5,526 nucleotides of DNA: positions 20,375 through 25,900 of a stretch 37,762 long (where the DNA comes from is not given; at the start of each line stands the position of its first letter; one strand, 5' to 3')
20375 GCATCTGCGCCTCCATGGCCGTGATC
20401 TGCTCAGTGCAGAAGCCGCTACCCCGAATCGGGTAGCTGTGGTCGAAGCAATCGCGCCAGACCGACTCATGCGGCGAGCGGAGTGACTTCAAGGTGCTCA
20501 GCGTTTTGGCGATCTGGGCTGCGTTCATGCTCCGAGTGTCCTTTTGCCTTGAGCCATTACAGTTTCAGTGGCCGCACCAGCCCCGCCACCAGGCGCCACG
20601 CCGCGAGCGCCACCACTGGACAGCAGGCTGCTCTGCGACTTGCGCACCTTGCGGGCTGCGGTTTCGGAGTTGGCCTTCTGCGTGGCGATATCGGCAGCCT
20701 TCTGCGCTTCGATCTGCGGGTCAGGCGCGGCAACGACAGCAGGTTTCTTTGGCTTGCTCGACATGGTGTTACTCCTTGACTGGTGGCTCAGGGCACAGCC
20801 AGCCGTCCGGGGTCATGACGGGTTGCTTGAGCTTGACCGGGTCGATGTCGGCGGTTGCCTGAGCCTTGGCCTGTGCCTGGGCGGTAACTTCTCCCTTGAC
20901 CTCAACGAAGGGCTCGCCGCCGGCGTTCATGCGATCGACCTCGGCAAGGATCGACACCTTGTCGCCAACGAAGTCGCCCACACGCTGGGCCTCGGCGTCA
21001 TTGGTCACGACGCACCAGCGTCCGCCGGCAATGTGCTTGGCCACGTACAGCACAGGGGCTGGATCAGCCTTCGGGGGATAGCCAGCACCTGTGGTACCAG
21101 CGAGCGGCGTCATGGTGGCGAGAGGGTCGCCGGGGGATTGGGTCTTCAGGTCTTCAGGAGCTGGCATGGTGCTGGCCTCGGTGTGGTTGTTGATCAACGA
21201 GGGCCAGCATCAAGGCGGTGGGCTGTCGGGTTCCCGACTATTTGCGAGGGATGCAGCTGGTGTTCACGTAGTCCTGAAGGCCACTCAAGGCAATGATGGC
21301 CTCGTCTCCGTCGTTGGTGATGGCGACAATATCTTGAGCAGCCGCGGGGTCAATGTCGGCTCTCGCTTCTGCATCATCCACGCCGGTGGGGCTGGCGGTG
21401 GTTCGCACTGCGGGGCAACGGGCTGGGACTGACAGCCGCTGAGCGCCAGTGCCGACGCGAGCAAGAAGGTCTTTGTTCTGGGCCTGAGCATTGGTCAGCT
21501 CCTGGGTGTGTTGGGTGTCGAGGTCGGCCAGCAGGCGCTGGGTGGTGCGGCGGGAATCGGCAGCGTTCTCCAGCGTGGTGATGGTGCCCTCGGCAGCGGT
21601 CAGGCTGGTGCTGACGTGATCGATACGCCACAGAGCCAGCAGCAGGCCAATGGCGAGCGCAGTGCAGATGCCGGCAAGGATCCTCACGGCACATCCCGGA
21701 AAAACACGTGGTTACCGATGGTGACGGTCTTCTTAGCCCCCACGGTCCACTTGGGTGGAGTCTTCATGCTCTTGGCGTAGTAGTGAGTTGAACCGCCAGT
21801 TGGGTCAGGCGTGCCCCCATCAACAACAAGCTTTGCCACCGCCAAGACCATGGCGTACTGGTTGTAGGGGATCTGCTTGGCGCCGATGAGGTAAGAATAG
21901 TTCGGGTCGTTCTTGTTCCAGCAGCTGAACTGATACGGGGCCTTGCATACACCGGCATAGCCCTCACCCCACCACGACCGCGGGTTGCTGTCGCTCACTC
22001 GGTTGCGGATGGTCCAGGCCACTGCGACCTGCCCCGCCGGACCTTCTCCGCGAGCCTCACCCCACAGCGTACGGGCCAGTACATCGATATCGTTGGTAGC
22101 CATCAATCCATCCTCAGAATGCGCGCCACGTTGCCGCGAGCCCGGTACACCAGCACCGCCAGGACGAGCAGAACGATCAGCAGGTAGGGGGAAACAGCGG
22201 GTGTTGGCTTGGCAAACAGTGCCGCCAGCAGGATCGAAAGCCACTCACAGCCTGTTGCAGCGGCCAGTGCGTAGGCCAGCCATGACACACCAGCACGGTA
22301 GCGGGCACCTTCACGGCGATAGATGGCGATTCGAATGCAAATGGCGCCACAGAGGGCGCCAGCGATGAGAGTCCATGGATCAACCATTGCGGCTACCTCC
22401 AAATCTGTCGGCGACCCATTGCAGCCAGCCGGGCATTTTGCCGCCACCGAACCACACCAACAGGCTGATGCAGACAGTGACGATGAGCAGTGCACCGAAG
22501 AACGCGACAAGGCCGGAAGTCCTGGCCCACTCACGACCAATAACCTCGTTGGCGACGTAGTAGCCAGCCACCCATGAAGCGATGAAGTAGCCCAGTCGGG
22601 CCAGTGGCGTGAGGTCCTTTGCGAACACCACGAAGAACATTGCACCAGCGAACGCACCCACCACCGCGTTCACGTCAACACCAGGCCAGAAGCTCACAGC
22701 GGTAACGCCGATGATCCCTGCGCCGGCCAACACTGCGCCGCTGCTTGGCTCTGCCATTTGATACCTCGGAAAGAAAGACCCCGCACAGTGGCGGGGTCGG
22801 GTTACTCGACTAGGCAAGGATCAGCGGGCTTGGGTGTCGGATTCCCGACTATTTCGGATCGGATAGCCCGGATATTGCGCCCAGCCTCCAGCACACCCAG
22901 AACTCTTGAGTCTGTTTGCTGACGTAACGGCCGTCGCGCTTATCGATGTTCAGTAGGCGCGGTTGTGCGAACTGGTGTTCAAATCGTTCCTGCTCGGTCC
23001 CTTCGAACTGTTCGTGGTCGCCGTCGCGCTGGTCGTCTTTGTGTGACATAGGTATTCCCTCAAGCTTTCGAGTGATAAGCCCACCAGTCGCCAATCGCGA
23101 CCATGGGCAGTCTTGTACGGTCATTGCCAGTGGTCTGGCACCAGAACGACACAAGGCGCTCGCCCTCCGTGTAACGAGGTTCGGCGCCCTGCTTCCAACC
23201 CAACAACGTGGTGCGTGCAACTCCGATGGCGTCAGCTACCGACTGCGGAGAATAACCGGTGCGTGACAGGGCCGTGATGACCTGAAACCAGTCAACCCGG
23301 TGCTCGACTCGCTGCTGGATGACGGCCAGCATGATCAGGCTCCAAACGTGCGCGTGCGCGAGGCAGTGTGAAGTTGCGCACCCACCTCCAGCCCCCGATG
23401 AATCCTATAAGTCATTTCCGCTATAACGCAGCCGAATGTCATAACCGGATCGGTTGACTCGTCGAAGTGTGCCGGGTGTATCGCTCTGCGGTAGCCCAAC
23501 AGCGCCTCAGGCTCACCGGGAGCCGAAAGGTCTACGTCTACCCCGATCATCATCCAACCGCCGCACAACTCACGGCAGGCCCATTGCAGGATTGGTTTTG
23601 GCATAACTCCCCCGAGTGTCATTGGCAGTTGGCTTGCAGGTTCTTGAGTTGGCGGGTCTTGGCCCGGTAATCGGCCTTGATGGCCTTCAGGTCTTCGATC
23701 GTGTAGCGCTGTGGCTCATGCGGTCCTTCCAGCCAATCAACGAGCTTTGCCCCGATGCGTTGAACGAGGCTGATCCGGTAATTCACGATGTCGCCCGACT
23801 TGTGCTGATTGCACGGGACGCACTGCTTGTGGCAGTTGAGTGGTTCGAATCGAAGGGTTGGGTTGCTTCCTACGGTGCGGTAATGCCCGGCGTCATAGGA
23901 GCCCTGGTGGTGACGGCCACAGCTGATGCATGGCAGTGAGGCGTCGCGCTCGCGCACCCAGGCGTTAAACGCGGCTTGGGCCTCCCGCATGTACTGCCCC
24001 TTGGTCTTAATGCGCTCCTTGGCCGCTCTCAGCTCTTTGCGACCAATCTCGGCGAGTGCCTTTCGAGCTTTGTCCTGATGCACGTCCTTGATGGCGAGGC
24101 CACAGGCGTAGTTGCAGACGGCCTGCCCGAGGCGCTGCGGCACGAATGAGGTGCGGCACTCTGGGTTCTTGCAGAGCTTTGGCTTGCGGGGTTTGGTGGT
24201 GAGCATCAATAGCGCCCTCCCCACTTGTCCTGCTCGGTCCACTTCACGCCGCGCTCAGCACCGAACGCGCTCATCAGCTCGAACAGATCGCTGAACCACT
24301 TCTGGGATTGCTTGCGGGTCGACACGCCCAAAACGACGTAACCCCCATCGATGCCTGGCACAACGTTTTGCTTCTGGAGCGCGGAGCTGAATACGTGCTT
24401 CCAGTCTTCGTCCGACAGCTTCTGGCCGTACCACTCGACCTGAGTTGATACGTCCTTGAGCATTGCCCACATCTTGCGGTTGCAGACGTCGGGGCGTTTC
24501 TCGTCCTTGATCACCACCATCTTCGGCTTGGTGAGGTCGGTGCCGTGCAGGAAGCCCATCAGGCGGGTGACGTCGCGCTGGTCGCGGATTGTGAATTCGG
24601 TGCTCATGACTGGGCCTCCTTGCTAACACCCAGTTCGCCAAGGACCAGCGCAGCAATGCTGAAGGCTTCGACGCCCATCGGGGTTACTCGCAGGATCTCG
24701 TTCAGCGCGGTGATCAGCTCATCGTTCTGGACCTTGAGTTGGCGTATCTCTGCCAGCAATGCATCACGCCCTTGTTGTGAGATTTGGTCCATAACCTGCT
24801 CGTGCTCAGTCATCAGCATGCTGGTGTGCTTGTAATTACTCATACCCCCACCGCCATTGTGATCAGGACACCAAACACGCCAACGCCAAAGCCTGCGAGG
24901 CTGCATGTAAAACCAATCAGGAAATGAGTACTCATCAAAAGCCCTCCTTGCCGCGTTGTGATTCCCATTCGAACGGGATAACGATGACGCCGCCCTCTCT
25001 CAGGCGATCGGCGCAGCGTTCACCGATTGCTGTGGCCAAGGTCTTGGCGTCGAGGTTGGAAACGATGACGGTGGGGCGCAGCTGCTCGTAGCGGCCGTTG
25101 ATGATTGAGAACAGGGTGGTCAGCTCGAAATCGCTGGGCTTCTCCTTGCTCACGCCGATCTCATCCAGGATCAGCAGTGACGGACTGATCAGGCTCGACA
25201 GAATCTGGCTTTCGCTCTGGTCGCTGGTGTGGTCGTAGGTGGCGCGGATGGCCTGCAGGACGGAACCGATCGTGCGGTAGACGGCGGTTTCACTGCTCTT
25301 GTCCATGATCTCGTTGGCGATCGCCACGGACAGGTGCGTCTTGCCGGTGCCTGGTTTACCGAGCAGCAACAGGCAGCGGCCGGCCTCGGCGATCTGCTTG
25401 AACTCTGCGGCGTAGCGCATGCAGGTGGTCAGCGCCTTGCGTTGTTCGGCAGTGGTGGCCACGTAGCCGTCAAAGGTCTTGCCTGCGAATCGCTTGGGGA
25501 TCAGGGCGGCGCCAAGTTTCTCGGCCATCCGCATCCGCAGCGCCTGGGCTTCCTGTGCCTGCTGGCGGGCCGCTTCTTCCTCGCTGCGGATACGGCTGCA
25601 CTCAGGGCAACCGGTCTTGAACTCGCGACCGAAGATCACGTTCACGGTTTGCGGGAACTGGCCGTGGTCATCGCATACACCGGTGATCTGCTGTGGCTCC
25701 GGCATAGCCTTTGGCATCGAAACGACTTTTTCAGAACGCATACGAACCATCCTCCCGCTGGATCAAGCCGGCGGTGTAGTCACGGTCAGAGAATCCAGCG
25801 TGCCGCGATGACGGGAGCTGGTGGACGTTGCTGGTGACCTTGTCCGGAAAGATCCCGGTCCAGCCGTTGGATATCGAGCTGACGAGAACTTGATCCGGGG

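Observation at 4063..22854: At least five co-oriented copies of a 20-nt motif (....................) mark each functional block of the late operon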

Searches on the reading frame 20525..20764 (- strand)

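Call 11: search_protein_families(library=phrogs, proteins=[window:20525-20764:-], max_evalue=0.01)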
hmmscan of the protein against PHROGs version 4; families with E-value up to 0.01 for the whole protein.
window:20525-20764:- (79 aa): 2 families
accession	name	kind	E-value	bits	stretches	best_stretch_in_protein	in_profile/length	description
phrog_9015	-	unknown function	8.4e-08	33.8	1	15-50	30-64/79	-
phrog_32521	-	unknown function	0.0054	17.7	1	1-50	1-46/62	-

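Call 18: search_protein_families(library=pfam, proteins=[window:20525-20764:-], max_evalue=1)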
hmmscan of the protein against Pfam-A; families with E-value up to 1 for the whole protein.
window:20525-20764:- (79 aa): 0 families

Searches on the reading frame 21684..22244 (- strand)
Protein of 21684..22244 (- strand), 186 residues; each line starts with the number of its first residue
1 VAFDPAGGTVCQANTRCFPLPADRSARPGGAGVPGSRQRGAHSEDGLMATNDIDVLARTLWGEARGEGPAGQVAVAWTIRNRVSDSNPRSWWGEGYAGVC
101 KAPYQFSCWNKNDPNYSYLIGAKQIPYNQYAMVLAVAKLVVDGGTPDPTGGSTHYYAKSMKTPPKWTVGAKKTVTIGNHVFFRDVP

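Call 11: search_protein_families(library=phrogs, proteins=[window:21684-22244:-], max_evalue=0.01)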
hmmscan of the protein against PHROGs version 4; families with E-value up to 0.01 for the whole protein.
window:21684-22244:- (186 aa): 5 families
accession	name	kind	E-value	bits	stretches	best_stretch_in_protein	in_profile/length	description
phrog_15649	-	lysis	9.1e-20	71.3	1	49-181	227-368/1079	endolysin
phrog_938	-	lysis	1.9e-19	69.3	1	48-184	48-172/2185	endolysin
phrog_14642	-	lysis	1.8e-08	35.1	1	39-182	89-214/215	endolysin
phrog_30550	-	unknown function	2.1e-08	35.1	1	39-115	75-150/220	-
phrog_17417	-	unknown function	0.008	17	0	45-110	75-137/192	-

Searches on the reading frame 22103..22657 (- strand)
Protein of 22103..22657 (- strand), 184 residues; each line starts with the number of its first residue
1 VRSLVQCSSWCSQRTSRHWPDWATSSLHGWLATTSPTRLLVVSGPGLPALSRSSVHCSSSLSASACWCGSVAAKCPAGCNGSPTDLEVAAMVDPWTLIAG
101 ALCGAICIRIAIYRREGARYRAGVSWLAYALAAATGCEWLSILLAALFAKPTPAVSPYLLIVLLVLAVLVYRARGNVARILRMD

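Call 11: search_protein_families(library=phrogs, proteins=[window:22103-22657:-], max_evalue=0.01)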
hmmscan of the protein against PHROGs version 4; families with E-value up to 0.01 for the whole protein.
window:22103-22657:- (184 aa): 1 family
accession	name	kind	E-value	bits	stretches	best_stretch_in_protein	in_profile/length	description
phrog_217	-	lysis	8.9e-26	90.9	1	91-183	2-89/92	holin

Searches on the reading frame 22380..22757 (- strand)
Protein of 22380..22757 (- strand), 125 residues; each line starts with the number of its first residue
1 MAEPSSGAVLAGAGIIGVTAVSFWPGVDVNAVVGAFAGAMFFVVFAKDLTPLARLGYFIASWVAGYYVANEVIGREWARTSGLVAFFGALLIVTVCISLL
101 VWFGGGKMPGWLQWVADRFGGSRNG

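Call 11: search_protein_families(library=phrogs, proteins=[window:22380-22757:-], max_evalue=0.01)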
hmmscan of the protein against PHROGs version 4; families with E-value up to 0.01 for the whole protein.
window:22380-22757:- (125 aa): 2 families
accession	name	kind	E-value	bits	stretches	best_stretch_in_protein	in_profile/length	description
phrog_198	-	lysis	7.9e-31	107.6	1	1-115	1-121/125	holin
phrog_21855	-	unknown function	6e-05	23.8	1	1-46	1-46/48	-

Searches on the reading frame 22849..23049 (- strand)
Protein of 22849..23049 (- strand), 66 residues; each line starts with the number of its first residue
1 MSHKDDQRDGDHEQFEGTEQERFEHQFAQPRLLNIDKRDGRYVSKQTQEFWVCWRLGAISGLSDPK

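Call 11: search_protein_families(library=phrogs, proteins=[window:22849-23049:-], max_evalue=0.01)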
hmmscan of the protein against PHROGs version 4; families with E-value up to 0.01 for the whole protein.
window:22849-23049:- (66 aa): 0 families

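Call 18: search_protein_families(library=pfam, proteins=[window:22849-23049:-], max_evalue=1)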
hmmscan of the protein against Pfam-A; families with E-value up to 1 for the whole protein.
window:22849-23049:- (66 aa): 1 family
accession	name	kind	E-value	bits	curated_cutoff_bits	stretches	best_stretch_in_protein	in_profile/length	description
PF11941.14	DUF3459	-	0.053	14.4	22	1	22-58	9-41/90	Domain of unknown function (DUF3459)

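Call 57: search_protein_families(library=ncbifam, proteins=[window:22849-23049:-], max_evalue=0.1)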
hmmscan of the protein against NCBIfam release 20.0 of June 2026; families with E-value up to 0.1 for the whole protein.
window:22849-23049:- (66 aa): 0 families
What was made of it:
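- On Lambda-type Q antitermination: p90 has no Pfam or NCBIfam Q match (calls 18, 57).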

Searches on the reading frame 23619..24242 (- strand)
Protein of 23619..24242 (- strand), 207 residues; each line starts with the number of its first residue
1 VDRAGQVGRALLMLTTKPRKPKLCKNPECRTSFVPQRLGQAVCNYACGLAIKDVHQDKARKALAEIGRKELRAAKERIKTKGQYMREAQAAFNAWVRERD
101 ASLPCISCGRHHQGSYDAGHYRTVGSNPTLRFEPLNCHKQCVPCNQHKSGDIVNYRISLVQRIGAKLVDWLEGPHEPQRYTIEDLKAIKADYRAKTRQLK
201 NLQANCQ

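Call 11: search_protein_families(library=phrogs, proteins=[window:23619-24242:-], max_evalue=0.01)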
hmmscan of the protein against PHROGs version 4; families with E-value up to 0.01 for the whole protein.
window:23619-24242:- (207 aa): 6 families
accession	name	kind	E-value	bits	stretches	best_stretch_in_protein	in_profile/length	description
phrog_171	-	DNA, RNA and nucleotide metabolism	4.1e-102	344.1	1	12-205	27-227/452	NinG/ Rap DNA junction specific endonuclease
phrog_5034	-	DNA, RNA and nucleotide metabolism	1.8e-45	155.5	1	74-205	4-136/138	NinG/ Rap DNA junction specific endonuclease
phrog_12986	-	unknown function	2.8e-28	99.7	1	19-141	4-130/130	-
phrog_4916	-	unknown function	1.9e-21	76.5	1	138-205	2-69/71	-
phrog_338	-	DNA, RNA and nucleotide metabolism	0.00032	21.2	1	77-184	178-290/340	HNH endonuclease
phrog_3106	-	DNA, RNA and nucleotide metabolism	0.0023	18.7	1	53-123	113-183/252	HNH endonuclease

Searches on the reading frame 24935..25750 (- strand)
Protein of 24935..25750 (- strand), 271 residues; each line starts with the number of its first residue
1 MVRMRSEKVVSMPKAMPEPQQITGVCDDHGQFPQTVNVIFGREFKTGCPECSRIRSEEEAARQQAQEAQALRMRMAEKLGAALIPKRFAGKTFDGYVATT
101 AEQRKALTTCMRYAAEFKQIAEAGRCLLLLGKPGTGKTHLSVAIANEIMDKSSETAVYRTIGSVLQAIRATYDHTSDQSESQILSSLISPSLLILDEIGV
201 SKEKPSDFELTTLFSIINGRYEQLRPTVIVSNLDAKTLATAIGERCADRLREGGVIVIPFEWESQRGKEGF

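Call 53: search_protein_families(library=pfam, proteins=[window:24935-25750:-], max_evalue=0.001)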
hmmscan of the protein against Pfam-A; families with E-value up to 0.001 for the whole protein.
window:24935-25750:- (271 aa): 8 families
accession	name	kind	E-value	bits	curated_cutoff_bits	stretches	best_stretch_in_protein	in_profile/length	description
PF01695.23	IstB_IS21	-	1.3e-14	54.7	24.1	1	74-236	48-197/238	IstB-like ATP binding protein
PF00308.24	Bac_DnaA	-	2e-07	31.8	23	1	92-253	6-158/162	Bacterial DnaA ATPAse domain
PF00004.35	AAA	-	8.6e-07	29.9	21.2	1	127-246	1-123/131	ATPase family associated with various cellular activities (AAA)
PF06068.19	TIP49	-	2.6e-05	24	23.8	1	103-151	32-77/347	TIP49 P-loop domain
PF24883.2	NPHP3_N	-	4.6e-05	24.1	24.8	1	116-189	11-77/164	Nephrocystin 3, N-terminal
PF20720.3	nSTAND3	-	4.8e-05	23.5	27.2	1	116-168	9-61/155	Novel STAND NTPase 3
PF00910.28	RNA_helicase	-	0.00085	20.2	21.5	0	128-209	2-69/105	RNA helicase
PF13191.12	AAA_16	-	0.00092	20.2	32.6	0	117-171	16-78/167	AAA ATPase domain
